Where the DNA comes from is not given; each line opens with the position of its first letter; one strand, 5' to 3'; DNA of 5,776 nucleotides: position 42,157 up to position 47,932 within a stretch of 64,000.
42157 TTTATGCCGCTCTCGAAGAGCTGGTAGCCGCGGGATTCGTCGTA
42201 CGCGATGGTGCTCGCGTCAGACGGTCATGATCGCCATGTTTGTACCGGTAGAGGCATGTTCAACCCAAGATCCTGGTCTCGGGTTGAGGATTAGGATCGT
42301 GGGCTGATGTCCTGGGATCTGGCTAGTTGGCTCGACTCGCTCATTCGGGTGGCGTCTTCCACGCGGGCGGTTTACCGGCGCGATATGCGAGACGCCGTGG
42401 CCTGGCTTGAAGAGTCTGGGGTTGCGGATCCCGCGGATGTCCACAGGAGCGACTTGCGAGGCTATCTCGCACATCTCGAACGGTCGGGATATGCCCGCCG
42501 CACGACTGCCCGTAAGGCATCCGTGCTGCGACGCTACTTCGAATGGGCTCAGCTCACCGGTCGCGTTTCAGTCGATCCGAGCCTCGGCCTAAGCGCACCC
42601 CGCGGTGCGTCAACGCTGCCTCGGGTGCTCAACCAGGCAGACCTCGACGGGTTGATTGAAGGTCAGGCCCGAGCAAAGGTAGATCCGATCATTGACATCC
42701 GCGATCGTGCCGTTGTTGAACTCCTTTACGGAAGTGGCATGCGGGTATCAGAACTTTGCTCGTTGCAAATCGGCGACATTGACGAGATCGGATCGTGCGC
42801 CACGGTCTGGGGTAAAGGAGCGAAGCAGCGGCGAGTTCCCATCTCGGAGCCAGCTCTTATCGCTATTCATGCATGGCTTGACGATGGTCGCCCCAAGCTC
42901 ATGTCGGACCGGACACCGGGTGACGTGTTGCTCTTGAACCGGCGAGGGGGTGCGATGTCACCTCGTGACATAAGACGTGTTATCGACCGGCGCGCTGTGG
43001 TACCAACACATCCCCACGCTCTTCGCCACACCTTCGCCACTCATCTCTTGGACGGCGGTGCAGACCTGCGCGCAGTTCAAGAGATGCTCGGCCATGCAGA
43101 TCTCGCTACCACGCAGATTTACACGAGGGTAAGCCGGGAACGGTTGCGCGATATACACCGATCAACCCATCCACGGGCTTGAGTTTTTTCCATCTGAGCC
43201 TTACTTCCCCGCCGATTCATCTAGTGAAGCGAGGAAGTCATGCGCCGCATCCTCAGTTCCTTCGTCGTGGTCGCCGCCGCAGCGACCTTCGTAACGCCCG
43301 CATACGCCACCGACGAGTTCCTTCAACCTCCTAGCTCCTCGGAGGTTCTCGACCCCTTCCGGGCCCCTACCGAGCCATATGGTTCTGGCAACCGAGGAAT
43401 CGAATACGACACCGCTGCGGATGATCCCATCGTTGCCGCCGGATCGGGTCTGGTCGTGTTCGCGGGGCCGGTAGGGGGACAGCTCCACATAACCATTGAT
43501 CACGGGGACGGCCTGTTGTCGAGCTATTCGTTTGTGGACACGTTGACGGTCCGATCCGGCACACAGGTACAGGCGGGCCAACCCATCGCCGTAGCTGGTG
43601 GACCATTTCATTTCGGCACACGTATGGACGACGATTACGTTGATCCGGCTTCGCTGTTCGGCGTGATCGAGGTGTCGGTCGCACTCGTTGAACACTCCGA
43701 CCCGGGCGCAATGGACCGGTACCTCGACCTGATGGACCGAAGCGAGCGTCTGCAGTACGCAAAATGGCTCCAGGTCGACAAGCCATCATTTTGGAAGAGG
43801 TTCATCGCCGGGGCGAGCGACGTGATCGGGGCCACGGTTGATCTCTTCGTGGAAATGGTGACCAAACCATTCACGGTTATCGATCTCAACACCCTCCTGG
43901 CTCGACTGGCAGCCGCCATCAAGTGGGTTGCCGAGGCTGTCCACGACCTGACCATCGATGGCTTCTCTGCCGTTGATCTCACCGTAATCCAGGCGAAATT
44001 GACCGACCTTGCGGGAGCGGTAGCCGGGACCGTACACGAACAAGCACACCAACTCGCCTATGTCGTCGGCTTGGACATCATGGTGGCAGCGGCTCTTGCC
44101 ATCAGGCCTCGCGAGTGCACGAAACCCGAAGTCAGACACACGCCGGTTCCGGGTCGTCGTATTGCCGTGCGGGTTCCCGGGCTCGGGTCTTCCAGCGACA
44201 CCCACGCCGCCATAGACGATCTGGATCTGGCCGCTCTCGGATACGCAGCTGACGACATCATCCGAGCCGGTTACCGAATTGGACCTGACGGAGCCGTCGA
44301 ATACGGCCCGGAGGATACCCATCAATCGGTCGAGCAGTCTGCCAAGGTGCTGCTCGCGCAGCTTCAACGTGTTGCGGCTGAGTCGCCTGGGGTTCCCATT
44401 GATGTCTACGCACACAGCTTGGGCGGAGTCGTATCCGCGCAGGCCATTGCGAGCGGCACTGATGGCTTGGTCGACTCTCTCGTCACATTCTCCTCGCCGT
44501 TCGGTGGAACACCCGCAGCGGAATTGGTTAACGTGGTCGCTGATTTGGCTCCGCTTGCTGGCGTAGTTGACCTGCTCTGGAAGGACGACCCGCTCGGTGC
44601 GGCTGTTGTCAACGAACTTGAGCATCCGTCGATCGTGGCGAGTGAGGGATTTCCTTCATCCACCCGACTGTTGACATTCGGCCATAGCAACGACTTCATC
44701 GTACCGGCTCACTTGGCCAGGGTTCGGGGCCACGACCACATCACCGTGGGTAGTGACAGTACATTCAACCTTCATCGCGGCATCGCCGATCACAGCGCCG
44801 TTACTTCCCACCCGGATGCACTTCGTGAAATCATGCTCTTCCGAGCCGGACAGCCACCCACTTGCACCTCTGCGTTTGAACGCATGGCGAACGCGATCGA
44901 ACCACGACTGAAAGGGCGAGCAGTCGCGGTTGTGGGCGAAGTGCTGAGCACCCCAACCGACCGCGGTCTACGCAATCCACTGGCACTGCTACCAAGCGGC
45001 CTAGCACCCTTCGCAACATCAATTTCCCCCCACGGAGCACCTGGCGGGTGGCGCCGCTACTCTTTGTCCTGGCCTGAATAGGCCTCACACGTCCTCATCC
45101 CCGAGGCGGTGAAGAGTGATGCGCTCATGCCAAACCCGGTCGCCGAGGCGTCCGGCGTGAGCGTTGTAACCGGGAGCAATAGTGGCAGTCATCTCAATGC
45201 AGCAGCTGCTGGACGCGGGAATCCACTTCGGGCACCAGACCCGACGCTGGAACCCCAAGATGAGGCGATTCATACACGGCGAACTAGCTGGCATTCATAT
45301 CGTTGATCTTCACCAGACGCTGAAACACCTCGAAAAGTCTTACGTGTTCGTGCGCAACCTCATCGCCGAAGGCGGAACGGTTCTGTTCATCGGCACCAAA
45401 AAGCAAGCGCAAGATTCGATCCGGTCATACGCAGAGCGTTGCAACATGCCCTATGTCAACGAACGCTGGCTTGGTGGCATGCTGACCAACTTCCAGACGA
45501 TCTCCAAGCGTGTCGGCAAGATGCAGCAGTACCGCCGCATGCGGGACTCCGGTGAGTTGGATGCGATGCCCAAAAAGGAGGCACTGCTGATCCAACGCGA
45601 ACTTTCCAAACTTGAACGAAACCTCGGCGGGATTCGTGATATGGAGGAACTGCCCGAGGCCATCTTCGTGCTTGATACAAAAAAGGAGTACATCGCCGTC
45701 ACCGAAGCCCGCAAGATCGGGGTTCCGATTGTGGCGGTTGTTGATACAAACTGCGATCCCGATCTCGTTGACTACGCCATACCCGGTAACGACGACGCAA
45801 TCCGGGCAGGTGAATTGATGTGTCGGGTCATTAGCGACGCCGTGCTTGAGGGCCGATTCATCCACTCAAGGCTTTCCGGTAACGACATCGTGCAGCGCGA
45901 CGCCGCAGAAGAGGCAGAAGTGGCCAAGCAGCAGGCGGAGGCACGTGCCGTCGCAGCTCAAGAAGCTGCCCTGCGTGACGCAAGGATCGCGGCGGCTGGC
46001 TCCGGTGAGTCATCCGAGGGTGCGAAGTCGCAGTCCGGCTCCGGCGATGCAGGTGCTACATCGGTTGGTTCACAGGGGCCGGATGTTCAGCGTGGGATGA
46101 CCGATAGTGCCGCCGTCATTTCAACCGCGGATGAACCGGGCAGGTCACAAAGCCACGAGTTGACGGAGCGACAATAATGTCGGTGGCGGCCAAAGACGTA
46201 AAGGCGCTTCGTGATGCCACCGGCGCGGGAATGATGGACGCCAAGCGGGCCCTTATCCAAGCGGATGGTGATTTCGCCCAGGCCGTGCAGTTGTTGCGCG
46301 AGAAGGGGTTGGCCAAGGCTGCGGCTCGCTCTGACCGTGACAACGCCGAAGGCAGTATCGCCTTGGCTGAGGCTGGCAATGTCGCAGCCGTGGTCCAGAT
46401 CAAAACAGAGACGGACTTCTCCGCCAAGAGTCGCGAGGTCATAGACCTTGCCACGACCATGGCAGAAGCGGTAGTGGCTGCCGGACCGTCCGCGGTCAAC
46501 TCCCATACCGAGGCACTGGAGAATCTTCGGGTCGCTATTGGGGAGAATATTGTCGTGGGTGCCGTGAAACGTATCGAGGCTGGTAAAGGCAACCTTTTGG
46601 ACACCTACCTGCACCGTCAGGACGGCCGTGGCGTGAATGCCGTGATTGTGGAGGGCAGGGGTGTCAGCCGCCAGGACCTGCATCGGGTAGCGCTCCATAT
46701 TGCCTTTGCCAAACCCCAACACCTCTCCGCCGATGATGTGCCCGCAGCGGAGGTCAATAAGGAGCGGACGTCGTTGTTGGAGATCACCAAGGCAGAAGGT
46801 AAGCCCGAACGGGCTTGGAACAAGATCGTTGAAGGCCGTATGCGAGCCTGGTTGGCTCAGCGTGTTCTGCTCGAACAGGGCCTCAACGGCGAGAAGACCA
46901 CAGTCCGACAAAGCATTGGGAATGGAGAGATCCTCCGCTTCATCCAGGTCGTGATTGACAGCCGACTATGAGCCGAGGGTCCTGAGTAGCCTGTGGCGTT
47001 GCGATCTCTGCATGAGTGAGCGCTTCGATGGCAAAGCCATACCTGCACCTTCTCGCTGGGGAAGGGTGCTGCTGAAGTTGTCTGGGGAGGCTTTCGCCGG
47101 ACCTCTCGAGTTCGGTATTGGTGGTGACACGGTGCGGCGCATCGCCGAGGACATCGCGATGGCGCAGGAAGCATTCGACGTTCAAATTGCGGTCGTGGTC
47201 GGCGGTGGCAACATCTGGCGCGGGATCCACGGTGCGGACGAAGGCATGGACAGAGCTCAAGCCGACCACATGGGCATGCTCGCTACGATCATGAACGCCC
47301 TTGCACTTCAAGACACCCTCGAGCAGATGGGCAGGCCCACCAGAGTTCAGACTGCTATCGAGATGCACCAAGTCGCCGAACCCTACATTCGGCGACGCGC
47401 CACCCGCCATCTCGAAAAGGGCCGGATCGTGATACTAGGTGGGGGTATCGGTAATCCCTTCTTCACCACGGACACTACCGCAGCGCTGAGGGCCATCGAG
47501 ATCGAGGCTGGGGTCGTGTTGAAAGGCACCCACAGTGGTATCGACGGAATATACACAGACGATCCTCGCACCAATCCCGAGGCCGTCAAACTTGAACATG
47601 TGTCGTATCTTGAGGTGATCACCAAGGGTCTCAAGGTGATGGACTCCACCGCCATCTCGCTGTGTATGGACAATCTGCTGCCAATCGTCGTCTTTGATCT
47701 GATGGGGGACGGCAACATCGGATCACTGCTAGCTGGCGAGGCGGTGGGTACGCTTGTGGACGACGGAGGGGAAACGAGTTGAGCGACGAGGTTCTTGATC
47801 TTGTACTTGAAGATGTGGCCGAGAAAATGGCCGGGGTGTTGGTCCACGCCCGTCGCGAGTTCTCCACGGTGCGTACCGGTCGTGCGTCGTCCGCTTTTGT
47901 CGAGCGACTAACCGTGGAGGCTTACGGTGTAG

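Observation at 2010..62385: Sequence-unrelated intergenic tandem repeats share a 63-68 bp spacing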

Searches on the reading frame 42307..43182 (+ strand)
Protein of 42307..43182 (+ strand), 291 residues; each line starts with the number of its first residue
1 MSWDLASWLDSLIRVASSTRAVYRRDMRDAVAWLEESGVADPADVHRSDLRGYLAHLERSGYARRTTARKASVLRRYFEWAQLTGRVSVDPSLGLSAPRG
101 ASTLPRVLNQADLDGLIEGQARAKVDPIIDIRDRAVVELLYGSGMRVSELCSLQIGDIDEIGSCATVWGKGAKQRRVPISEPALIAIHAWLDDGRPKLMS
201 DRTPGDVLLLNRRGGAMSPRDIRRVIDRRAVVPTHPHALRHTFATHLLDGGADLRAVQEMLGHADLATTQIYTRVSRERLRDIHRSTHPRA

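Call 46: search_protein_families(library=pfam, proteins=[window:42307-43182:+])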
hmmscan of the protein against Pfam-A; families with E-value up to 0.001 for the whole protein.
window:42307-43182:+ (291 aa): 2 families
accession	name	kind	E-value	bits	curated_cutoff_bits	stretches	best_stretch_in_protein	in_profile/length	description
PF00589.27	Phage_integrase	-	1.8e-40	139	27.1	1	129-278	20-171/172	Phage integrase family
PF02899.23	Phage_int_SAM_1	-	5.7e-13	49.4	22.3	1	8-81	4-79/83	Phage integrase, N-terminal SAM-like domain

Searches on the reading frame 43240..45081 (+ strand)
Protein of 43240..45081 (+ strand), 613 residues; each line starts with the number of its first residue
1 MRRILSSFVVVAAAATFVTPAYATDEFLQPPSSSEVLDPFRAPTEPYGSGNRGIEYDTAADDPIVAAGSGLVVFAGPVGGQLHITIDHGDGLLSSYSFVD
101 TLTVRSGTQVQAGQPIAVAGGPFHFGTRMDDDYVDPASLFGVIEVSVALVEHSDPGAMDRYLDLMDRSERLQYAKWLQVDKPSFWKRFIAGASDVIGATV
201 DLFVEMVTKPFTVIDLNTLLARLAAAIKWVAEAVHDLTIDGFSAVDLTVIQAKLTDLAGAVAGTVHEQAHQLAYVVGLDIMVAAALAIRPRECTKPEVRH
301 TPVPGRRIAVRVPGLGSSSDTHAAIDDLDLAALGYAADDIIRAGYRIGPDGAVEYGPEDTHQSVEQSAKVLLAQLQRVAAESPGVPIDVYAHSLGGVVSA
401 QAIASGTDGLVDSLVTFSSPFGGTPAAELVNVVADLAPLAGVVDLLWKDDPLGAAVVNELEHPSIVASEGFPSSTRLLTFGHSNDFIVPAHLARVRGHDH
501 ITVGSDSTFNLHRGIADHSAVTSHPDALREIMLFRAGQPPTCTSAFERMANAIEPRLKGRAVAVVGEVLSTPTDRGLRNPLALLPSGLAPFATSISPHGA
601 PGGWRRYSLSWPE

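Call 46: search_protein_families(library=pfam, proteins=[window:43240-45081:+])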
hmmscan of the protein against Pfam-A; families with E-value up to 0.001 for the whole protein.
window:43240-45081:+ (613 aa): 4 families
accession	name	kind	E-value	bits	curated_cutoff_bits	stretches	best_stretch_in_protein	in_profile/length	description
PF01551.29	Peptidase_M23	-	5.6e-14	52.5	28.7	1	51-135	3-95/96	Peptidase family M23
PF12146.15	Hydrolase_4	-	0.00082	19.2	27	0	363-428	54-118/239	Serine aminopeptidase, S33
PF24096.1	DUF7379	-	0.00089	19.7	33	0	363-432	49-123/191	Domain of unknown function (DUF7379)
PF06259.18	Abhydrolase_8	-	0.00098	19.3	20.5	0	360-420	83-143/178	Alpha/beta hydrolase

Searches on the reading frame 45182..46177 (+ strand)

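Call 46: search_protein_families(library=pfam, proteins=[window:45182-46177:+])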
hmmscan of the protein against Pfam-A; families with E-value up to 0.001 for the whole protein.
window:45182-46177:+ (331 aa): 1 family
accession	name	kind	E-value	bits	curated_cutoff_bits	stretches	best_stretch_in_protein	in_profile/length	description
PF00318.25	Ribosomal_S2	-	2.4e-96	321.6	26.1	1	9-224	1-216/216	Ribosomal protein S2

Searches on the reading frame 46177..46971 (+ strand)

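Call 46: search_protein_families(library=pfam, proteins=[window:46177-46971:+])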
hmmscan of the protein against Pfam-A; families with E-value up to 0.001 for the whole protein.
window:46177-46971:+ (264 aa): 1 family
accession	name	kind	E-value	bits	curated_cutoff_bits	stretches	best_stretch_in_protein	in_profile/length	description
PF00889.24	EF_TS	-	1.1e-32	113.7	27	1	70-249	1-189/204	Elongation factor TS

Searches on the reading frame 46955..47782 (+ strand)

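Call 46: search_protein_families(library=pfam, proteins=[window:46955-47782:+])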
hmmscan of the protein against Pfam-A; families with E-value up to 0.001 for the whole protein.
window:46955-47782:+ (275 aa): 1 family
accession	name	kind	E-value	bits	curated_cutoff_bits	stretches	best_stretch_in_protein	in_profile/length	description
PF00696.33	AA_kinase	-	2e-30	106.7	24.9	1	37-248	2-234/234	Amino acid kinase family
